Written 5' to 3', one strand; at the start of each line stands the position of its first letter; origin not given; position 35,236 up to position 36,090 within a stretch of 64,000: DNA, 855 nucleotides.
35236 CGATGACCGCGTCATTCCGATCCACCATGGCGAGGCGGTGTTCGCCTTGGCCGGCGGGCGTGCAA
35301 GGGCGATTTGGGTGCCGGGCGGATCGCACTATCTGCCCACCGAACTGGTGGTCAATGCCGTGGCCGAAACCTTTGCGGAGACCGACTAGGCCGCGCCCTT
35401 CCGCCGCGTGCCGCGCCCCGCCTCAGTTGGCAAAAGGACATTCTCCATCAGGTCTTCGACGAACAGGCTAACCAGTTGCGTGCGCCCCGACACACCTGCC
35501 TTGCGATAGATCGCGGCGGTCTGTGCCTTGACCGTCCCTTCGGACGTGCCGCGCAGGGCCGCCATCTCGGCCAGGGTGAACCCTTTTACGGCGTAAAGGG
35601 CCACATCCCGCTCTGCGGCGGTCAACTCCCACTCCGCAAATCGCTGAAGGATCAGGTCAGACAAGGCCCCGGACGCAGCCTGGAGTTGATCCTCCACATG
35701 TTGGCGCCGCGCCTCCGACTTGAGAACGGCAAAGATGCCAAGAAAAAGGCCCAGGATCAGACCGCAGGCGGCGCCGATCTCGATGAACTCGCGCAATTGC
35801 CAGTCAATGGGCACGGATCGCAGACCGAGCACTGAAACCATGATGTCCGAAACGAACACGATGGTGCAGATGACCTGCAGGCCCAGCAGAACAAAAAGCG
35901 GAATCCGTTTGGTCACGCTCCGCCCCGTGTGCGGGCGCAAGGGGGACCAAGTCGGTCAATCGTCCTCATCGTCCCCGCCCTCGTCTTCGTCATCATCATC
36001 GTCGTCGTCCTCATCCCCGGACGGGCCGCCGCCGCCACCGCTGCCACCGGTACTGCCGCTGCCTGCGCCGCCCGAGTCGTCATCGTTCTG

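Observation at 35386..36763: Operon of two secreted poly-Asp/Glu-tailed proteins (one PepSY-like) with a membrane-anchored LuxR-type regulator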

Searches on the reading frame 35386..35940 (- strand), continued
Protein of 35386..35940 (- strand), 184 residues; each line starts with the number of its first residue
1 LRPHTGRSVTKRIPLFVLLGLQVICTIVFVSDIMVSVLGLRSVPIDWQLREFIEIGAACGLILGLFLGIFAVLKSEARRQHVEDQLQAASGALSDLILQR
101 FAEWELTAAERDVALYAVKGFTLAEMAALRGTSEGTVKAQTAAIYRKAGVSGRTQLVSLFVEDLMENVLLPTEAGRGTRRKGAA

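Call 85: fold_search(model_id=the predicted structure, library=pdb)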
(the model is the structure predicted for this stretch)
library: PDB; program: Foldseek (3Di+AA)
matches with E <= 10: 522; with E <= 0.001: 0
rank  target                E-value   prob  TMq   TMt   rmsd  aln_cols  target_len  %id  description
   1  3qp6                  1.4e-02  1.00  0.31  0.21   2.8        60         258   32  Crystal structure of CviR (Chromobacterium violaceum 12472) bound to C6-HSL (released 2011-03-30)
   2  1fse_D                1.4e-02  1.00  0.29  0.72   2.7        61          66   38  CRYSTAL STRUCTURE OF THE BACILLUS SUBTILIS REGULATORY PROTEIN GERE (released 2001-03-21)
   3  1yio                  1.5e-02  1.00  0.33  0.29   6.6        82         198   27  Crystallographic structure of response regulator StyR from Pseudomonas fluorescens (released 2005-09-27)
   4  7dwm_B                1.8e-02  1.00  0.33  0.27   7.7        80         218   20  Crystal structure of the phage VqmA-DPO complex (released 2021-05-05)
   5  7ve5_A                2.8e-02  1.00  0.31  0.78   2.5        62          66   31  C-terminal domain of VraR (released 2022-05-18)
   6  1fse_A                2.8e-02  1.00  0.30  0.73   2.6        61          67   38  CRYSTAL STRUCTURE OF THE BACILLUS SUBTILIS REGULATORY PROTEIN GERE (released 2001-03-21)
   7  4wt0_A                3.3e-02  1.00  0.30  0.77   2.5        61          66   24  Crystal structure of the DNA binding domains of LiaRD191N from E. faecalis (released 2015-05-06)
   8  1zlj_A                3.3e-02  1.00  0.31  0.73   2.6        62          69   27  Crystal Structure of the Mycobacterium tuberculosis Hypoxic Response Regulator DosR C-terminal Domain (released 2006-01-31)
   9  1zlj_D                4.0e-02  1.00  0.30  0.77   1.7        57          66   30  Crystal Structure of the Mycobacterium tuberculosis Hypoxic Response Regulator DosR C-terminal Domain (released 2006-01-31)
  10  1je8_A                4.2e-02  1.00  0.31  0.78   2.8        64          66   23  Two-Component response regulator NarL/DNA Complex: DNA Bending Found in a High Affinity Site (released 2002-09-27)
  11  7ve4                  4.2e-02  1.00  0.31  0.75   2.6        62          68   31  C-terminal domain of VraR (released 2022-05-18)
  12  1je8_E                4.5e-02  1.00  0.31  0.77   2.8        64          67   23  Two-Component response regulator NarL/DNA Complex: DNA Bending Found in a High Affinity Site (released 2002-09-27)
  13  6jqs                  4.5e-02  1.00  0.30  0.72   3.3        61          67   31  Structure of Transcription factor, GerE (released 2019-04-24)
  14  7x1k_B                4.8e-02  1.00  0.31  0.76   1.5        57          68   30  Crystal structure of the flagellar expression regulator DegU from Listeria monocytogenes (released 2022-08-10)
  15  1zlk_A                4.8e-02  1.00  0.30  0.77   1.8        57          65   30  Crystal Structure of the Mycobacterium tuberculosis Hypoxic Response Regulator DosR C-terminal Domain-DNA Complex (released 2006-01-31)
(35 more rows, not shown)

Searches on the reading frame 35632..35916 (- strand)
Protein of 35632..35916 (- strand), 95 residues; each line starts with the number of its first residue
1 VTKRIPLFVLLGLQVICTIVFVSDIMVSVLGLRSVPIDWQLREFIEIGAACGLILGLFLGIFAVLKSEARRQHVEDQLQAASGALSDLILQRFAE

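Call 39: search_protein_representatives(protein=window:35632-35916:-)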
Query: 95 residues. Proteins with E-value up to 0.001 (for the whole library): 146; up to 1e-10: 56; up to 1e-30: 0. The best 146 are listed.
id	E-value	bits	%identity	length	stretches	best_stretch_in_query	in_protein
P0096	2.7e-19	85.3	50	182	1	4-95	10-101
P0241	4.1e-18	81.5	49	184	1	4-95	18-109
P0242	6.3e-18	80.9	46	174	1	1-94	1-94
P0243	2.5e-17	79.0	50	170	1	10-95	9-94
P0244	2.6e-17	79.0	47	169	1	6-94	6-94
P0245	3.8e-17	78.4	45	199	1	8-94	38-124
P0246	5.6e-17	77.9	46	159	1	7-95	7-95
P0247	1.4e-16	76.6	42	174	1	2-94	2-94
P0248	4.4e-16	75.0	43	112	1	4-94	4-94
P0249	5.9e-16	74.6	39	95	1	6-94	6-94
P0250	7.6e-16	74.3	47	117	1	2-94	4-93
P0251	4.8e-15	71.7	47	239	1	10-95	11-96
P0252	5.7e-15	71.5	42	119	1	4-92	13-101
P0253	1.9e-14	69.8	43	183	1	7-93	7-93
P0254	1.9e-14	69.8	45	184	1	6-94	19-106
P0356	1.3e-05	41.6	31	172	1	4-95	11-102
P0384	9.0e-04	35.7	31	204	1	11-94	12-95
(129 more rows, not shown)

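Call 41: find_encoding_contigs(protein=P0384, flank=4000, max_places=2)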
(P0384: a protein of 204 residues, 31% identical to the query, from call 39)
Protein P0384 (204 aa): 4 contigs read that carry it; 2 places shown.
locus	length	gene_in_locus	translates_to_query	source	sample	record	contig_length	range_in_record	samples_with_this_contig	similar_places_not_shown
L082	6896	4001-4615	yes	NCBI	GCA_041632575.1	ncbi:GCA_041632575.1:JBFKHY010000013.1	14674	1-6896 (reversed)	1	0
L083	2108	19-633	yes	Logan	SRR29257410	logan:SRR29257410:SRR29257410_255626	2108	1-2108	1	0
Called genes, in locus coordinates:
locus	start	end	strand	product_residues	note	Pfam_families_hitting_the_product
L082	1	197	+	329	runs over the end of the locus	PF00356:LacI, PF00532:Peripla_BP_1, PF13407:Peripla_BP_4 (weak), PF13377:Peripla_BP_3 (weak)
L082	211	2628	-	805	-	PF02518:HATPase_c, PF00204:DNA_gyraseB, PF01751:Toprim, PF21249:GyrB_hook (weak), PF00986:DNA_gyraseB_C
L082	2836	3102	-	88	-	-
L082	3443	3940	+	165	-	-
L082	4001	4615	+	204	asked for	PF00196:GerE (weak)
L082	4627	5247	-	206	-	PF01810:LysE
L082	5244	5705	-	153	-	PF19694:DUF6194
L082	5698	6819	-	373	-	PF02463:SMC_N, PF13476:AAA_23 (weak), PF13304:AAA_21 (faint)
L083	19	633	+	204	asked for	PF00196:GerE (weak)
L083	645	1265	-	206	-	PF01810:LysE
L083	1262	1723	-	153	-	PF19694:DUF6194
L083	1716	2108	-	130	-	?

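Call 42: find_encoding_contigs(protein=P0356, flank=4000, max_places=2)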
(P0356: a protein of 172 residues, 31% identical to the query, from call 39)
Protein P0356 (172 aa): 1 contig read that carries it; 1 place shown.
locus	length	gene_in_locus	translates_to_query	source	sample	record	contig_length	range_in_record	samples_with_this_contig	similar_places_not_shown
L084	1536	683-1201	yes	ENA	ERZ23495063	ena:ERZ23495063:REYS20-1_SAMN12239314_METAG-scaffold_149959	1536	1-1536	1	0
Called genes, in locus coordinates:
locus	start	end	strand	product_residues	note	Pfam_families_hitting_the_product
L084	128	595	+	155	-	-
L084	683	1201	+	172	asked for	PF00196:GerE (weak)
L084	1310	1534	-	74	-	?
